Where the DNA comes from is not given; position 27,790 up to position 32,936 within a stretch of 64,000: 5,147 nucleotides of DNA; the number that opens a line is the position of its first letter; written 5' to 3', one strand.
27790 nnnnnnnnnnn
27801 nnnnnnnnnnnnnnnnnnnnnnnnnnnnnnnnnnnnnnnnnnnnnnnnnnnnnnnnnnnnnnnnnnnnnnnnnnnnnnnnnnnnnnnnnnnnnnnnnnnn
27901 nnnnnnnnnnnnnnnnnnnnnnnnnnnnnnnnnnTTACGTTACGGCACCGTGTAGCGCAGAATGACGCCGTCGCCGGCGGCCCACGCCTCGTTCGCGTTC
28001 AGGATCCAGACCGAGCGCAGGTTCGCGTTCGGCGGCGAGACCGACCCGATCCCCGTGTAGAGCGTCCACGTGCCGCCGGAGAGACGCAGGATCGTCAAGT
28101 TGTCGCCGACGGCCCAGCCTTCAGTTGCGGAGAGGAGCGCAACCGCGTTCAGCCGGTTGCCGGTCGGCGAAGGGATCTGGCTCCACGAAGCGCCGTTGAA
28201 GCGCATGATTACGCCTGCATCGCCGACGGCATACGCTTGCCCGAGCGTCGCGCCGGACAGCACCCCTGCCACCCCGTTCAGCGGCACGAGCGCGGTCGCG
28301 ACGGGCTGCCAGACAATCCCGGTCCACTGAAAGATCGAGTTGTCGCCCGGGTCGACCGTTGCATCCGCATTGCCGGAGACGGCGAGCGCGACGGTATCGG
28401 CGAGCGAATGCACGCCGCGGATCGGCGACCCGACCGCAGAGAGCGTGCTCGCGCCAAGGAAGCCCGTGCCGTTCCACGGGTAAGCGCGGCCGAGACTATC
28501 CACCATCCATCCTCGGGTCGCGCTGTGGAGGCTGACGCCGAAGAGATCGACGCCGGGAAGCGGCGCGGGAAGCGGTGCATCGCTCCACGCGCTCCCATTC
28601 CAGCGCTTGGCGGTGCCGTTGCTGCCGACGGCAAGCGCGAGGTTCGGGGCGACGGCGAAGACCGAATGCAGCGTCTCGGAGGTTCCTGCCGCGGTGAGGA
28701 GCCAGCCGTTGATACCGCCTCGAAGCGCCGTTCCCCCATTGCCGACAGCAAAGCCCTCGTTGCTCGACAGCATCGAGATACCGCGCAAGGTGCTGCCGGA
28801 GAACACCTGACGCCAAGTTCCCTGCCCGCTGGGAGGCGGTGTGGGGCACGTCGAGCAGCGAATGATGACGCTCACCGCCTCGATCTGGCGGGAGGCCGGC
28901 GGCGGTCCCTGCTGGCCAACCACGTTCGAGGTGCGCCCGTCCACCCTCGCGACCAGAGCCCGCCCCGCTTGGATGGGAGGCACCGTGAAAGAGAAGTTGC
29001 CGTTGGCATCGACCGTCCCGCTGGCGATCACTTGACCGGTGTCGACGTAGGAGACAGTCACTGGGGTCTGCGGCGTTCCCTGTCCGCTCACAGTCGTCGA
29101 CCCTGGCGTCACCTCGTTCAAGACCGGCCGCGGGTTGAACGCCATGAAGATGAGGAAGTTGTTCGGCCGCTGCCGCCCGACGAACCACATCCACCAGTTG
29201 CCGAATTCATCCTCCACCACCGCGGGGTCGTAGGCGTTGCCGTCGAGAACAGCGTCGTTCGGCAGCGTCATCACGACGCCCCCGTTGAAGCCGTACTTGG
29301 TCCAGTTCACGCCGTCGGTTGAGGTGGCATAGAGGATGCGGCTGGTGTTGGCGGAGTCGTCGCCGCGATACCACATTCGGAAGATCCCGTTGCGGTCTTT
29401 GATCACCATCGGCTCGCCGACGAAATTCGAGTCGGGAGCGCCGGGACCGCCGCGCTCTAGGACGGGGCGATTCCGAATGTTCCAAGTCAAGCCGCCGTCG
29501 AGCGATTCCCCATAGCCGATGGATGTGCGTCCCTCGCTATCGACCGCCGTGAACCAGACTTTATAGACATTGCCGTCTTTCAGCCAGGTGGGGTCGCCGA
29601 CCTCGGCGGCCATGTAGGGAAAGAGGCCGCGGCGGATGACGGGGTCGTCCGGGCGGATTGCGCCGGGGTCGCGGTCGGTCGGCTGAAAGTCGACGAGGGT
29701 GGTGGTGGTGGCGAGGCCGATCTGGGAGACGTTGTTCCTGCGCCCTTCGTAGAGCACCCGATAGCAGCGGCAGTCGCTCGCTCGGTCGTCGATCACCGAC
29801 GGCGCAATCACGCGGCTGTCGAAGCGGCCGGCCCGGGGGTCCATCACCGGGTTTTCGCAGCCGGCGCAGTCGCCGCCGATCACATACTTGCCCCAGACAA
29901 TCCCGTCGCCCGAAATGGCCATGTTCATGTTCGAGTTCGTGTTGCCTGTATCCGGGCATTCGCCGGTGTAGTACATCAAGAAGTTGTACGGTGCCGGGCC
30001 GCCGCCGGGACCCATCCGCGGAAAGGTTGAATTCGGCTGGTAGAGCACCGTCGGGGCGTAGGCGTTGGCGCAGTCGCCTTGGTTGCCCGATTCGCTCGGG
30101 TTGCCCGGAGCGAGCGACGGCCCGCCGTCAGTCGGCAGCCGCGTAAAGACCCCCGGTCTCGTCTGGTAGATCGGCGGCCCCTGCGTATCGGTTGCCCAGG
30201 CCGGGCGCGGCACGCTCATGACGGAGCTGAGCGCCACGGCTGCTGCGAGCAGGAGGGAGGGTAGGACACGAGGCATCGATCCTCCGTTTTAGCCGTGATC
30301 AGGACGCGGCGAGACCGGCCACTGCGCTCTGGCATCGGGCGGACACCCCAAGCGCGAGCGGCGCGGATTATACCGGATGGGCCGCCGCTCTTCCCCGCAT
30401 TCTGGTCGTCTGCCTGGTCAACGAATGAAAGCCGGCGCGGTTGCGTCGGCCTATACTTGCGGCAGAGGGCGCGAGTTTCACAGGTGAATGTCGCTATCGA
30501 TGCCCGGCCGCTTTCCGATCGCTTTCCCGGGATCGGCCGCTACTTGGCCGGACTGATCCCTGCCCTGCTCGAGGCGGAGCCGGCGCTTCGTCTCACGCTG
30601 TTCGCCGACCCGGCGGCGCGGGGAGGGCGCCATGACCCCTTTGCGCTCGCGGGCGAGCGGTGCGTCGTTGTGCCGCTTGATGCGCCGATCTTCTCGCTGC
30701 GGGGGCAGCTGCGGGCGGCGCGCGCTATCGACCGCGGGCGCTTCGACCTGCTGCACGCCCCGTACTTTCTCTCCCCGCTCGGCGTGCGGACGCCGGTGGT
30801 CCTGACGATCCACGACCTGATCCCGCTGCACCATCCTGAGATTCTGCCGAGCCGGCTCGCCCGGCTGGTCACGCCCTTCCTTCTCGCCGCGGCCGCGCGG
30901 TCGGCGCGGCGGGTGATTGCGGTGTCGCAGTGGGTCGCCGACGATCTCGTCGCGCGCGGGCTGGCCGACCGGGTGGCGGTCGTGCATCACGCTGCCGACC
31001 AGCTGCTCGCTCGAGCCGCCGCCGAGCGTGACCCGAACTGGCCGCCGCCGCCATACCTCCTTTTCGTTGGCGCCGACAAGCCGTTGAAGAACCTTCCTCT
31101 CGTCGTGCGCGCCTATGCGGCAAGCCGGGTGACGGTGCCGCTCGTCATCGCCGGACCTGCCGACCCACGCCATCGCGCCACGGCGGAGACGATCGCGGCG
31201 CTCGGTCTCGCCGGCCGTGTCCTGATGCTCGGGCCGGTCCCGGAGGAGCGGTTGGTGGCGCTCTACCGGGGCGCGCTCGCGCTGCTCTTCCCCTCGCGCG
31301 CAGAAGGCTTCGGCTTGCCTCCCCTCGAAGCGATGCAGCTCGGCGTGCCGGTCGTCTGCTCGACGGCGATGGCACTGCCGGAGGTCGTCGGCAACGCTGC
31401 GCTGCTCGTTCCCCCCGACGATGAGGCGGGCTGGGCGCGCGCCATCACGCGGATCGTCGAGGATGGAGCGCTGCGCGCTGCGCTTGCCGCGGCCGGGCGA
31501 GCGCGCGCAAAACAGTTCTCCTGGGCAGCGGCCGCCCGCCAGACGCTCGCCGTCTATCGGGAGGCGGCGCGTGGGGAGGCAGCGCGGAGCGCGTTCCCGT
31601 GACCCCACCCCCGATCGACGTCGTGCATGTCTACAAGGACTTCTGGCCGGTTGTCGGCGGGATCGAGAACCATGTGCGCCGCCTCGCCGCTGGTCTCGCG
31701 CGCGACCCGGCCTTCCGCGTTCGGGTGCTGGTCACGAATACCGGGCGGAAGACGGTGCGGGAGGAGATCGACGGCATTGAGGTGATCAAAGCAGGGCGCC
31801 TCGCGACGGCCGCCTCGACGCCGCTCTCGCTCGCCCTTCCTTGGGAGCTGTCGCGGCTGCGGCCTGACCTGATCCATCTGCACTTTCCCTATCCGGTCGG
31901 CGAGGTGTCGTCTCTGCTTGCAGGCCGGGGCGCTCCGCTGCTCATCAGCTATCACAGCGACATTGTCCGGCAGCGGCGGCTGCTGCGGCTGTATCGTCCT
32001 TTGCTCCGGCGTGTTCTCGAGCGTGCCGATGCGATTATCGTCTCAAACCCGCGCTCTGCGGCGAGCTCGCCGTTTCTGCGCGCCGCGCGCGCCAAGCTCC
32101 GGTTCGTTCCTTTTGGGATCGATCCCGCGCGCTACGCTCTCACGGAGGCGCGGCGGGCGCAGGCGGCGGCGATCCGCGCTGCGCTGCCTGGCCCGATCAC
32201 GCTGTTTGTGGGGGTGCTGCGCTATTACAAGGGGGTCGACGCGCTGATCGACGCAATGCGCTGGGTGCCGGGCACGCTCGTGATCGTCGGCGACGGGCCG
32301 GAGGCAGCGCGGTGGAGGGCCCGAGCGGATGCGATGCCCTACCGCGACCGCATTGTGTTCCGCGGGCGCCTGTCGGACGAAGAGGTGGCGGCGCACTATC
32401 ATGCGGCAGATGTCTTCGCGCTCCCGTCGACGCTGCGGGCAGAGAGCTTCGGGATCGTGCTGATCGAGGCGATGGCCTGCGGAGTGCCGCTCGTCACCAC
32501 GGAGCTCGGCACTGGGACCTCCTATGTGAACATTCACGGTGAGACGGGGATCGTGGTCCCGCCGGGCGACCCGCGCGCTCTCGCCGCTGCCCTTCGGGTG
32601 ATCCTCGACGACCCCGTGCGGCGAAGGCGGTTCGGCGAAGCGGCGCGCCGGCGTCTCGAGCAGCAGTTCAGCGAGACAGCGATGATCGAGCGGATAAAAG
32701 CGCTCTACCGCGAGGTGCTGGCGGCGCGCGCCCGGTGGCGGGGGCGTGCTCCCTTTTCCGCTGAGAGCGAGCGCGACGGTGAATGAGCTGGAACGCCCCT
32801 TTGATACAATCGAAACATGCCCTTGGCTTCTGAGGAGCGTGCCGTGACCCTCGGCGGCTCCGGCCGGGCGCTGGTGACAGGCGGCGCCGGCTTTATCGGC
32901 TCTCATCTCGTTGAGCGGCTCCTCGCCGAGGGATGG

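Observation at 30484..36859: Five-gene glycan operon ending in a Wzy_C-TPR fusion and an SxxC glutaredoxin-fold protein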

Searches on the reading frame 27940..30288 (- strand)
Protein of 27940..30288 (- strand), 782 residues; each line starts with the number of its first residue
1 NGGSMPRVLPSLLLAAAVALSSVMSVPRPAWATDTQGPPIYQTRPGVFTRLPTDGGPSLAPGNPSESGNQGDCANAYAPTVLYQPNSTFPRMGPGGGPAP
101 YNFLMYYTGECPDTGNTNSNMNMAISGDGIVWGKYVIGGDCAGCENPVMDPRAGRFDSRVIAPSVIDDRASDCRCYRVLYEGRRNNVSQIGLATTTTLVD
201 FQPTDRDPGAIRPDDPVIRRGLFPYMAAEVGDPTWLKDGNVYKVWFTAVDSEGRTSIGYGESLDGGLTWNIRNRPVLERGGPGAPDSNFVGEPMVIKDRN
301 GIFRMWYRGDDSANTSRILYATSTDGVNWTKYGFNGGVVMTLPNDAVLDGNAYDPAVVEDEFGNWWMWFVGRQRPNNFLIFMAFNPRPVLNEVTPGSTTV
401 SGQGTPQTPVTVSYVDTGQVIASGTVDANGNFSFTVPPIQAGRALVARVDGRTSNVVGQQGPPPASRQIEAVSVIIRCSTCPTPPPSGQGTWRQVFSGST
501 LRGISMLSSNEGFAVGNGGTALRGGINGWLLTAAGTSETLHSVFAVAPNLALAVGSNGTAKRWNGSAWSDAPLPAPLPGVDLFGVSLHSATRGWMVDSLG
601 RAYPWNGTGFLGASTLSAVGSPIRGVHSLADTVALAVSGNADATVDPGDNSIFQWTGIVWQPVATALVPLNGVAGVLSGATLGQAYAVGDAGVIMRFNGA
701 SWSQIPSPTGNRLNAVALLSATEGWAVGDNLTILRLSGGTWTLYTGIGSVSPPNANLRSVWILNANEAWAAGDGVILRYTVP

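Call 11: search_protein_families(library=pfam, proteins=[window:27940-30288:-], max_evalue=0.001)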
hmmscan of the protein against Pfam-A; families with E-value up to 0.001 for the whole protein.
window:27940-30288:- (782 aa): 2 families
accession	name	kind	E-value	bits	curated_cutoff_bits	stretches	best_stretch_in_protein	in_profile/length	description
PF17936.7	Big_6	-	3.9e-09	37.1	27.6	1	388-451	5-68/83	Bacterial Ig domain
PF14870.12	PSII_BNR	-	0.0009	19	27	0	700-779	7-86/303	Photosynthesis system II assembly factor YCF48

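Call 34: search_protein_families(library=ncbifam, proteins=[window:27940-30288:-], max_evalue=0.00001)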
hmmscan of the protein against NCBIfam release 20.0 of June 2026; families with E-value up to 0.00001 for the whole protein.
window:27940-30288:- (782 aa): 1 family
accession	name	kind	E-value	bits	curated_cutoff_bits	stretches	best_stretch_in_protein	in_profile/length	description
NF033510.3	Ca_tandemer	repeat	2.6e-06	27.7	50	0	388-442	22-80/96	Ca2+-stabilized repeat-containing adhesin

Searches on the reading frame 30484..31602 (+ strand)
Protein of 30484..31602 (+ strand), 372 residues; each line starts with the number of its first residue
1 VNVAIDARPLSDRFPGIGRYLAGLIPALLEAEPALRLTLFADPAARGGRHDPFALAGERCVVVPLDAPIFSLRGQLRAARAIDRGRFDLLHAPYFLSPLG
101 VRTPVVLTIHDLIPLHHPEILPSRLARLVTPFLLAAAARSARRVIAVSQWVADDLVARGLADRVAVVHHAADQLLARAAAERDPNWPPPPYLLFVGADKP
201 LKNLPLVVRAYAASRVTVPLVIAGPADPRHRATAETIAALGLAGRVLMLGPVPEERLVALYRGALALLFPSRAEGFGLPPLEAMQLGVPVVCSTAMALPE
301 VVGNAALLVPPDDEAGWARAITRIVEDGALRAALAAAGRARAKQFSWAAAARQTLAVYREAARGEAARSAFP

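Call 8: search_protein_families(library=pfam, proteins=[window:30484-31602:+], max_evalue=0.01)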
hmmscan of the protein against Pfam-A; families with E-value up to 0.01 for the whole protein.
window:30484-31602:+ (372 aa): 6 families
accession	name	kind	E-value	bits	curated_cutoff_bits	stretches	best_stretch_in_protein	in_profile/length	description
PF00534.26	Glycos_transf_1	-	2.7e-29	102.3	26.4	1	188-340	14-171/172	Glycosyl transferases group 1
PF13692.12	Glyco_trans_1_4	-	2.3e-26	93.2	27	1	190-327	2-142/142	Glycosyl transferases group 1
PF13439.12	Glyco_transf_4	-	2.5e-17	63.9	28.5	1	16-172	3-167/170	Glycosyltransferase Family 4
PF20706.3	GT4-conflict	-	3e-15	56.6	26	1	138-353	144-384/385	Family 4 Glycosyltransferase in conflict systems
PF13579.12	Glyco_trans_4_4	-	2.4e-11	44.7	29.7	1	16-168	2-156/158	Glycosyl transferase 4-like domain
PF13524.12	Glyco_trans_1_2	-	1.2e-07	32.2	25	1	219-355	16-143/144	Glycosyl transferase-like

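Call 9: search_protein_families(library=ncbifam, proteins=[window:30484-31602:+], max_evalue=0.01)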
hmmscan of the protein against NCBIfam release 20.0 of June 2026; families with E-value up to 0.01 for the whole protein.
window:30484-31602:+ (372 aa): 30 families (the best 25 are shown)
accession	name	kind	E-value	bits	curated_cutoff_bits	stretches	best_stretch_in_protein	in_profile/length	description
TIGR04047.1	MSMEG_0565_glyc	hypoth_equivalog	8.8e-26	90.9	259.85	1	136-360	134-373/373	MSMEG_0565 family glycosyltransferase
TIGR03449.1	mycothiol_MshA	equivalog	2.6e-25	89.2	462.5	1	142-362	166-404/406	D-inositol-3-phosphate glycosyltransferase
TIGR02149.1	glgA_Coryne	subfamily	1.6e-21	76.9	302.4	1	101-360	105-389/391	glycogen synthase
NF041876.1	EPS_EpsE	equivalog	3.4e-19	69.4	400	1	207-351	235-386/389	exopolysaccharide biosynthesis GT4 family glycosyltransferase EpsE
NF041010.1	glycosy_Agl16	equivalog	3e-18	65.8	575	1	98-360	100-350/352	glycosylation protein Agl16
TIGR03999.1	thiol_BshA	equivalog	1.4e-16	60.4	273.7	1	199-361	209-373/375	N-acetyl-alpha-D-glucosaminyl L-malate synthase BshA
TIGR03088.1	stp2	hypoth_equivalog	6.3e-14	51.8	409.05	1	208-360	213-372/374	TIGR03088 family PEP-CTERM/XrtA system glycosyltransferase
NF053787.1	GlcN_PG_synth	equivalog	8e-13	48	480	1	191-360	199-358/361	N-acetylglucosaminyl phosphatidylglycerol synthase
TIGR04063.1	stp3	hypoth_equivalog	4.8e-11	42.2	442.05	1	132-361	149-395/397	TIGR04063 family PEP-CTERM/XrtA system glycosyltransferase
NF038229.1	Glyco4_Geo_Pelo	equivalog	2.4e-10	39.9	400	1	136-361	105-336/338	GPMC system family 4 glycosyltransferase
NF050063.1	ProtGlycPglJ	equivalog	7.1e-10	38.6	500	1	127-355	131-360/363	N-acetylgalactosamine-N,N'-diacetylbacillosaminyl-diphospho-undecaprenol 4-alpha-N-acetylgalactosaminyltransferase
NF038295.1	EPS_HpsP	equivalog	2.5e-09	36.6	550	1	190-360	208-386/388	hormogonium polysaccharide biosynthesis glycosyltransferase HpsP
NF038255.1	exopoly_VpsD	equivalog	3.1e-08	32.9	300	1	209-294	226-313/381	VpsD family glycosyltransferase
NF038298.1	EPS_HpsO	equivalog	5.7e-08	31.9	575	1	274-360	299-386/388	hormogonium polysaccharide biosynthesis glycosyltransferase HpsO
NF001901.0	PRK00654.1-5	equivalog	6.9e-06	24.8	649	1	259-367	386-497/502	glycogen synthase GlgA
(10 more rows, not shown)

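Call 51: search_solved_structures(query=window:30484-31602:+, max_evalue=1e-10)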
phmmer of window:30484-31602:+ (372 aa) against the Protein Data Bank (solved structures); distinct sequences matched with E-value up to 1e-10: 7.
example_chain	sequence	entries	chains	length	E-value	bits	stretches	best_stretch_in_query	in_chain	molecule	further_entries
3c48_A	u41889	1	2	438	3.8e-18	69.3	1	149-365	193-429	Predicted glycosyltransferases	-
3c4q_A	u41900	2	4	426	4.3e-18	69.1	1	149-365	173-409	Predicted glycosyltransferases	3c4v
7qsg_A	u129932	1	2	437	6.3e-18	68.5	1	76-363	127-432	D-inositol 3-phosphate glycosyltransferase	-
6kih_A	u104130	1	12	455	1.4e-16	64.2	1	184-361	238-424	Tll1590 protein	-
4n9w_A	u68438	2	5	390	9.7e-12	48.2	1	47-361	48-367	GDP-mannose-dependent alpha-(1-2)-phosphatidylinositol mannosyltransferase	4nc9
2gej_A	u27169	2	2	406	1e-11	48.1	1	47-361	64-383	PHOSPHATIDYLINOSITOL MANNOSYLTRANSFERASE (PimA)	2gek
5d00_A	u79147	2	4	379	4.7e-11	45.9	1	72-362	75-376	N-acetyl-alpha-D-glucosaminyl L-malate synthase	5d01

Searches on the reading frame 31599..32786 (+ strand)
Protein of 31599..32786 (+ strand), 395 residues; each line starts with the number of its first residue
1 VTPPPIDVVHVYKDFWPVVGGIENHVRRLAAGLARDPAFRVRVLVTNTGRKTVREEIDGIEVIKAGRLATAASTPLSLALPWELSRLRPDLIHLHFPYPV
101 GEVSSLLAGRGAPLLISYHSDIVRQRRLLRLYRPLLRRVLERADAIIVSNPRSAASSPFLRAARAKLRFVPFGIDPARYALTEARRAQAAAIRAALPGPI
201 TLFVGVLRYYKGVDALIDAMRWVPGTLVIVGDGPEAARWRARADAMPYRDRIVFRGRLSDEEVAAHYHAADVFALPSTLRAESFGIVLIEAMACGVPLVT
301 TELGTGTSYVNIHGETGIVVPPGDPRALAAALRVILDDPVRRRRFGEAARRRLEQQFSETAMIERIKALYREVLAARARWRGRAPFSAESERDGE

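Call 8: search_protein_families(library=pfam, proteins=[window:31599-32786:+], max_evalue=0.01)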
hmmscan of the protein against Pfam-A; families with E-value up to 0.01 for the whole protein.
window:31599-32786:+ (395 aa): 7 families
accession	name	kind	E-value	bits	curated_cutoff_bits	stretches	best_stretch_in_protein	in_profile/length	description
PF00534.26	Glycos_transf_1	-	1.3e-40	139.1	26.4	1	196-352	13-172/172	Glycosyl transferases group 1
PF13692.12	Glyco_trans_1_4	-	2.3e-34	119.1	27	1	199-338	2-142/142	Glycosyl transferases group 1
PF13439.12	Glyco_transf_4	-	2.5e-20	73.6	28.5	1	19-178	1-170/170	Glycosyltransferase Family 4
PF13579.12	Glyco_trans_4_4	-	1.3e-19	71.5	29.7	1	20-173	1-158/158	Glycosyl transferase 4-like domain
PF20706.3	GT4-conflict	-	2.6e-11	43.6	26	1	210-360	211-379/385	Family 4 Glycosyltransferase in conflict systems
PF13524.12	Glyco_trans_1_2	-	2.6e-10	40.8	25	1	226-364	16-140/144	Glycosyl transferase-like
PF13477.12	Glyco_trans_4_2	-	5.8e-09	36.7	23.4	1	24-150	11-139/139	Glycosyl transferase 4-like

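Call 9: search_protein_families(library=ncbifam, proteins=[window:31599-32786:+], max_evalue=0.01)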
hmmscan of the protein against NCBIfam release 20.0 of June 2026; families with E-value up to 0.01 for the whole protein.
window:31599-32786:+ (395 aa): 44 families (the best 25 are shown)
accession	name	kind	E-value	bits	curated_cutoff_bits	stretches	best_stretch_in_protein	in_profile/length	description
TIGR03088.1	stp2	hypoth_equivalog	2.4e-30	105.8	409.05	1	86-374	79-374/374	TIGR03088 family PEP-CTERM/XrtA system glycosyltransferase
TIGR03999.1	thiol_BshA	equivalog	2.5e-30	105.7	273.7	1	132-374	134-374/375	N-acetyl-alpha-D-glucosaminyl L-malate synthase BshA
TIGR02149.1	glgA_Coryne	subfamily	5.5e-27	94.9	302.4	1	17-374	12-391/391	glycogen synthase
NF041876.1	EPS_EpsE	equivalog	1.6e-26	93.5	400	1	163-361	184-384/389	exopolysaccharide biosynthesis GT4 family glycosyltransferase EpsE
NF047684.1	TeichurnBiosyTuaC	equivalog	1.4e-25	90.1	550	1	85-374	105-390/391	teichuronic acid biosynthesis protein TuaC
TIGR04063.1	stp3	hypoth_equivalog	5.5e-25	88.1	442.05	1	129-374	144-396/397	TIGR04063 family PEP-CTERM/XrtA system glycosyltransferase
TIGR03449.1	mycothiol_MshA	equivalog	6e-25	88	462.5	1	138-374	160-404/406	D-inositol-3-phosphate glycosyltransferase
NF053787.1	GlcN_PG_synth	equivalog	5.4e-23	81.4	480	1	16-374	11-360/361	N-acetylglucosaminyl phosphatidylglycerol synthase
TIGR04047.1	MSMEG_0565_glyc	hypoth_equivalog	8.8e-20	71.1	259.85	1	160-370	154-371/373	MSMEG_0565 family glycosyltransferase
NF038229.1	Glyco4_Geo_Pelo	equivalog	3.5e-19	69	400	1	81-374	48-337/338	GPMC system family 4 glycosyltransferase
TIGR04157.1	glyco_rSAM_CFB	subfamily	1.4e-16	60.5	400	1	141-370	168-406/406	TIGR04157 family glycosyltransferase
NF041879.1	EPS_EpsH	equivalog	1e-15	57.4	800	1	134-379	181-422/431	exopolysaccharide biosynthesis glycosyltransferase EpsH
NF038295.1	EPS_HpsP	equivalog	2.6e-15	56.3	550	1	120-373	131-387/388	hormogonium polysaccharide biosynthesis glycosyltransferase HpsP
NF038298.1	EPS_HpsO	equivalog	3.2e-14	52.5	575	1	198-373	201-387/388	hormogonium polysaccharide biosynthesis glycosyltransferase HpsO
NF041010.1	glycosy_Agl16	equivalog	4.6e-13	48.8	575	1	7-373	2-351/352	glycosylation protein Agl16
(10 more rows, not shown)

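Call 50: search_solved_structures(query=window:31599-32786:+, max_evalue=1e-10)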
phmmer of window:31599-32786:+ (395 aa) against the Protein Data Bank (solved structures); distinct sequences matched with E-value up to 1e-10: 15.
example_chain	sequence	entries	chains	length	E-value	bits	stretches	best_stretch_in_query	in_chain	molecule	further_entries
6kih_A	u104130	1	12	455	4.2e-33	117.9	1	136-378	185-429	Tll1590 protein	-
3oka_A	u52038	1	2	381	7.3e-21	77.6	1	11-368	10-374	GDP-mannose-dependent alpha-(1-6)-phosphatidylinositol monomannoside mannosyltransferase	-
3okc_A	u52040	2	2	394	8.9e-21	77.3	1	11-369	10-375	GDP-mannose-dependent alpha-(1-6)-phosphatidylinositol monomannoside mannosyltransferase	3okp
2jjm_A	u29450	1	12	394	3.8e-20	75.2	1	89-375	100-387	GLYCOSYL TRANSFERASE, GROUP 1 FAMILY PROTEIN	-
3mbo_A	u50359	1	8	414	4.5e-20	75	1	89-375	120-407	Glycosyltransferase, group 1 family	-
5d00_A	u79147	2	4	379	5.6e-19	71.4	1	85-373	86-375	N-acetyl-alpha-D-glucosaminyl L-malate synthase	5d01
3c4q_A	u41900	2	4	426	1.1e-17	67.1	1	166-375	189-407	Predicted glycosyltransferases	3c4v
3c48_A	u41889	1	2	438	1.3e-17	66.9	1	166-375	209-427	Predicted glycosyltransferases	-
4n9w_A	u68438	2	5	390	1.5e-15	60.1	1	16-374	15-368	GDP-mannose-dependent alpha-(1-2)-phosphatidylinositol mannosyltransferase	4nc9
2gej_A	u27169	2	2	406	1.8e-15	59.9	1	16-374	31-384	PHOSPHATIDYLINOSITOL MANNOSYLTRANSFERASE (PimA)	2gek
6d9t_A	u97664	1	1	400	2.4e-14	56.2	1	86-377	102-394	Glycosyl transferase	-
7qsg_A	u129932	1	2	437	4.5e-14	55.3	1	99-376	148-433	D-inositol 3-phosphate glycosyltransferase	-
6n1x_A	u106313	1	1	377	4.6e-14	55.2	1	85-372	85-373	Glycosyltransferase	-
6tvp_A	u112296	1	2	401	2.1e-13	53.1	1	69-374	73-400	Alpha-maltose-1-phosphate synthase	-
4xso_B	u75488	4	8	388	7.9e-12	47.9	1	98-364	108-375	Alr3699 protein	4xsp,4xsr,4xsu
